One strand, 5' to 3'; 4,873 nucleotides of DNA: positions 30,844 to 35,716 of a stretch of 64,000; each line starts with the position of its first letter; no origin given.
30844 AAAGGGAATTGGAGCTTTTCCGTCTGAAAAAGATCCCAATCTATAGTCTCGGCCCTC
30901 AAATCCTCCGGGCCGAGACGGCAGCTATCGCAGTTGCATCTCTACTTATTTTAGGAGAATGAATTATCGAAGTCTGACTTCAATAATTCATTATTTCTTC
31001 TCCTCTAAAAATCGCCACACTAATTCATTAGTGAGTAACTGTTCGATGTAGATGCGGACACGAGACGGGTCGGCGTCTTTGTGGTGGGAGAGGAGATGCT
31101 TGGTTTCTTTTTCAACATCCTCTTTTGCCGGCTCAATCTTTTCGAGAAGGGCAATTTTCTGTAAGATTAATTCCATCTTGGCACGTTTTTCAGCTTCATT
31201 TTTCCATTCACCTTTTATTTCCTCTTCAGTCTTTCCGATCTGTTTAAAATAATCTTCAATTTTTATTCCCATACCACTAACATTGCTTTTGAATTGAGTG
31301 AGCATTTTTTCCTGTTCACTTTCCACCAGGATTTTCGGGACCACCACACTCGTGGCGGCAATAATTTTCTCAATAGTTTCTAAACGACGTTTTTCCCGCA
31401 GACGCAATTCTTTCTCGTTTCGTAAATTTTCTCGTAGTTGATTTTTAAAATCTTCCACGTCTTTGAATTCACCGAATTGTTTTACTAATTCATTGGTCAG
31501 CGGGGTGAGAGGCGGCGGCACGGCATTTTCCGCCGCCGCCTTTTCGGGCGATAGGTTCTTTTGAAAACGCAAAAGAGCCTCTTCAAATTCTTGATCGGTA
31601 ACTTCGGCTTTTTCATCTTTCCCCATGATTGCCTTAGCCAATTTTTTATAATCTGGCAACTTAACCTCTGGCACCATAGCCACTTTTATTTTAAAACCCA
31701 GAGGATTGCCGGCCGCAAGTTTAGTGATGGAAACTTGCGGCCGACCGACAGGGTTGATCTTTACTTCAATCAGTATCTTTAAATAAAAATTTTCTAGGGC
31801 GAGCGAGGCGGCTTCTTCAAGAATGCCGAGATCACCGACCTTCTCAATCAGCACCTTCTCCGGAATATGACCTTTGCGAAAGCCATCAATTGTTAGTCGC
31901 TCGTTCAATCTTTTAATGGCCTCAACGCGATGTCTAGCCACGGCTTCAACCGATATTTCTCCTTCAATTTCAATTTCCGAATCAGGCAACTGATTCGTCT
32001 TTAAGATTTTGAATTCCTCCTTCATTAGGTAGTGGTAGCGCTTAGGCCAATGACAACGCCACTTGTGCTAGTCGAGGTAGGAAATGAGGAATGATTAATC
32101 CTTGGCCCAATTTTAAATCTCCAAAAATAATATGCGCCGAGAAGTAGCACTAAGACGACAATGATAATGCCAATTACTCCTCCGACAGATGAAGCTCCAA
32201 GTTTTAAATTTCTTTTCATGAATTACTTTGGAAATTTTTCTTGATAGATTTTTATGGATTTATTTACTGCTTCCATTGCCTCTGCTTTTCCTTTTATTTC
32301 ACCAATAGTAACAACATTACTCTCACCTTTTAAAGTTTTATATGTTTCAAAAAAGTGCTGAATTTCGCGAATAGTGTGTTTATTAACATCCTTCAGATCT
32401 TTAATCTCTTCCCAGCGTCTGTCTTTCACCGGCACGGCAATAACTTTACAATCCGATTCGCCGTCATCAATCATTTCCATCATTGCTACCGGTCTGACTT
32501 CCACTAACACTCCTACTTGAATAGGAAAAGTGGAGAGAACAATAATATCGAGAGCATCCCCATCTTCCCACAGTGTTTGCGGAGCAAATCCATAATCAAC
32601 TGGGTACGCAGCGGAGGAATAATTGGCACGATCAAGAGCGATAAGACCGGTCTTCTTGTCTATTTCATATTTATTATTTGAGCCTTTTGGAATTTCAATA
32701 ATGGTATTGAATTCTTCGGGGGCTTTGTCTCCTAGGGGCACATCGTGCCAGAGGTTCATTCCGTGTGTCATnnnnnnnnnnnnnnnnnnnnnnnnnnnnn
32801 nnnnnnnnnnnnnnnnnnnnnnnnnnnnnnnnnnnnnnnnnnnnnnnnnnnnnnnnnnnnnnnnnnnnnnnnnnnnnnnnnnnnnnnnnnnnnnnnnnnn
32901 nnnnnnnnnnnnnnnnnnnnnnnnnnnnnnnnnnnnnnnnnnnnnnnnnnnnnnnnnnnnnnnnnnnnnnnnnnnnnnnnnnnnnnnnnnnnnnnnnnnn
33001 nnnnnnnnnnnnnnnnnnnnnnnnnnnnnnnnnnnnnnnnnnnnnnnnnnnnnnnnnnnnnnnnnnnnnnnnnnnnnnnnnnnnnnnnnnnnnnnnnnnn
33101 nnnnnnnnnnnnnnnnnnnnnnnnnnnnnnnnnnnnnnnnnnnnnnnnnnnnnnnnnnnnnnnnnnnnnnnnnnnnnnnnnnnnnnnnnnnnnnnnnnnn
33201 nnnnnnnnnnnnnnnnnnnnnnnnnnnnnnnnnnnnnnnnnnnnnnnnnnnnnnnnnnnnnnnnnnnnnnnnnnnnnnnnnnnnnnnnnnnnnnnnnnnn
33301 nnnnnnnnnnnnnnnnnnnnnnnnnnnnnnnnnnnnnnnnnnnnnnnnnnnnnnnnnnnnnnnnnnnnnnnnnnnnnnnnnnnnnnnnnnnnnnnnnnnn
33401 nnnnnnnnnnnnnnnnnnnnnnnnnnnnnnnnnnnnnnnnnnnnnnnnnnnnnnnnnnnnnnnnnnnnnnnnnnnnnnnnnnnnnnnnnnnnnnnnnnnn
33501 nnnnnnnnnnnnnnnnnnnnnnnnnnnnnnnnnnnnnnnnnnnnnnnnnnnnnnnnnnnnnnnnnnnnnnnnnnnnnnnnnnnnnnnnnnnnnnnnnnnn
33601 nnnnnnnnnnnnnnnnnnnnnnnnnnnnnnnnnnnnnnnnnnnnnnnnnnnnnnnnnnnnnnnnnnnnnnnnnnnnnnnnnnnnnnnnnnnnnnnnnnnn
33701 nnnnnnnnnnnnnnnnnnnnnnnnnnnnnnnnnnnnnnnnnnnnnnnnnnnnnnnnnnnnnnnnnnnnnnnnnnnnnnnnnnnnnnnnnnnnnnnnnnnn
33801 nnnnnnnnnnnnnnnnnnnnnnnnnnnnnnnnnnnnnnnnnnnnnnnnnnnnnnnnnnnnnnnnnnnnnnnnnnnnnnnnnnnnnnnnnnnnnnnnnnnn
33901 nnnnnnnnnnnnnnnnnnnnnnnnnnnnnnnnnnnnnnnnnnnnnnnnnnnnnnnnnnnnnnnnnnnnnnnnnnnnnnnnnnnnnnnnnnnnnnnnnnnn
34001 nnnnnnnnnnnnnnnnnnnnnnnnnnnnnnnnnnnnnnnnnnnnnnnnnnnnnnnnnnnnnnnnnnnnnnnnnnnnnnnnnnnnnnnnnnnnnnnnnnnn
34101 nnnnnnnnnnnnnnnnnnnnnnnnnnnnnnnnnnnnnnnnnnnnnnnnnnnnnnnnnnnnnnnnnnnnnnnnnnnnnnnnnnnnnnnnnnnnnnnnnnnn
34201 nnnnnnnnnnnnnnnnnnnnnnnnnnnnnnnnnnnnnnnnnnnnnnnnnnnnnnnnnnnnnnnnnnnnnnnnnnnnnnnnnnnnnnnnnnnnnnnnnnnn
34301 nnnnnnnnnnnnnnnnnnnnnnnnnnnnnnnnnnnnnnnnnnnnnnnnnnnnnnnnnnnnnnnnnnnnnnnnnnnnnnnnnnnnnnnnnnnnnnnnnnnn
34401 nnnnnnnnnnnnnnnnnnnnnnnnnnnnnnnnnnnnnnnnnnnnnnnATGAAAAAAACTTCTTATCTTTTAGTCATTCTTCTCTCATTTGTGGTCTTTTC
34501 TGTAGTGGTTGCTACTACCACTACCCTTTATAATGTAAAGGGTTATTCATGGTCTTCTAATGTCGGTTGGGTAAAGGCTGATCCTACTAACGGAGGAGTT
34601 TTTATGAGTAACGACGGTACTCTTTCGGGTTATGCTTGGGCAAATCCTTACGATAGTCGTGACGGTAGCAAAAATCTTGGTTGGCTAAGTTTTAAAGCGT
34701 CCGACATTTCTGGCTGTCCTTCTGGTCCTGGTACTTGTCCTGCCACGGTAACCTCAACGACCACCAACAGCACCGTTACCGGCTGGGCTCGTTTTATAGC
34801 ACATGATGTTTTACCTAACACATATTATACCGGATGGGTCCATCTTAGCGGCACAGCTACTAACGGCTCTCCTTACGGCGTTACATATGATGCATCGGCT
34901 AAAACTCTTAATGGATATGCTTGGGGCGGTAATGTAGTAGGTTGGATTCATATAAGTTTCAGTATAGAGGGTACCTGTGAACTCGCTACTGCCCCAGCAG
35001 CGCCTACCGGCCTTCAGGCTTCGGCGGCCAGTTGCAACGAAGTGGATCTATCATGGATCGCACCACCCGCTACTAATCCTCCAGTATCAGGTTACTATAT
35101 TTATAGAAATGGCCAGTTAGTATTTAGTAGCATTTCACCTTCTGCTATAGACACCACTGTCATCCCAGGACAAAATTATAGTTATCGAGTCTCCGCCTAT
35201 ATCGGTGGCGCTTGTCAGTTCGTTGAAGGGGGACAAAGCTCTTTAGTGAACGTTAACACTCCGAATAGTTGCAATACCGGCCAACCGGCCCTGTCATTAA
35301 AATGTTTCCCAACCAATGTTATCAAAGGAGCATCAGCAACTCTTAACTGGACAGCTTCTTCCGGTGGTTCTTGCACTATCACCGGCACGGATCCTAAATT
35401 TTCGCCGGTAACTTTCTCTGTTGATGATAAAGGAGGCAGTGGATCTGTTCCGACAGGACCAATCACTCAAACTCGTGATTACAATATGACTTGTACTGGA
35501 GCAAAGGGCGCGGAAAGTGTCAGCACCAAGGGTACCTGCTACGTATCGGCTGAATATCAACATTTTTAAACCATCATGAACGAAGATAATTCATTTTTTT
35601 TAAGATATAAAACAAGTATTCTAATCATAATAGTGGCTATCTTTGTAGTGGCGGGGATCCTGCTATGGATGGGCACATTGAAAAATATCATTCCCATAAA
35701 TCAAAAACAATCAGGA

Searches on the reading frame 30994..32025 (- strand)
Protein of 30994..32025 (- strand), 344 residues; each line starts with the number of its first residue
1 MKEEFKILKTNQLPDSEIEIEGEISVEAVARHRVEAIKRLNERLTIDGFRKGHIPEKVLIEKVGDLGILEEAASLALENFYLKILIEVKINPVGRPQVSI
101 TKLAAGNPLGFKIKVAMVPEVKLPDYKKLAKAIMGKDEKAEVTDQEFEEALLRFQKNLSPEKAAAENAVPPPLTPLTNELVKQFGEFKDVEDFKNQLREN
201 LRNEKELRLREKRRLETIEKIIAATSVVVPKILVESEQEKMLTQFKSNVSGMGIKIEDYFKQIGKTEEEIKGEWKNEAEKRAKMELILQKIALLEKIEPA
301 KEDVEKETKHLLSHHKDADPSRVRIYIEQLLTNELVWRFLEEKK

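Call 40: search_protein_families(library=pfam, proteins=[window:30994-32025:-], max_evalue=0.01)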
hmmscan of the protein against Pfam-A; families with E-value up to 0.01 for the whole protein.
window:30994-32025:- (344 aa): 2 families
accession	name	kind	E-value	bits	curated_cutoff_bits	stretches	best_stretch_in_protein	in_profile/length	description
PF05697.18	Trigger_N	-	4.8e-26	92.2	22.2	1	9-151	4-141/144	Bacterial trigger factor protein (TF)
PF05698.19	Trigger_C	-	4.2e-25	89.1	22.7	1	190-343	2-155/162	Bacterial trigger factor protein (TF) C-terminus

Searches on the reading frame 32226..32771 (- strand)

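Call 40: search_protein_families(library=pfam, proteins=[window:32226-32771:-], max_evalue=0.01)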
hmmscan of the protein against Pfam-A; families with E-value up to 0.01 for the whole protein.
window:32226-32771:- (182 aa): 1 family
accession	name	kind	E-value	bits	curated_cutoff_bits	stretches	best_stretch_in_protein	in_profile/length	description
PF00719.24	Pyrophosphatase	-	1.6e-55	187.6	23.5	1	24-176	2-152/153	Inorganic pyrophosphatase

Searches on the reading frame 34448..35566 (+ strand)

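Call 40: search_protein_families(library=pfam, proteins=[window:34448-35566:+], max_evalue=0.01)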
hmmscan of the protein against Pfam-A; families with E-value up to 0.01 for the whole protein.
window:34448-35566:+ (373 aa): 1 family
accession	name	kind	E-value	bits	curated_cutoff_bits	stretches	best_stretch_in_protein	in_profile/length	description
PF00041.27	fn3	-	3.2e-07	30.9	25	1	185-253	2-71/84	Fibronectin type III domain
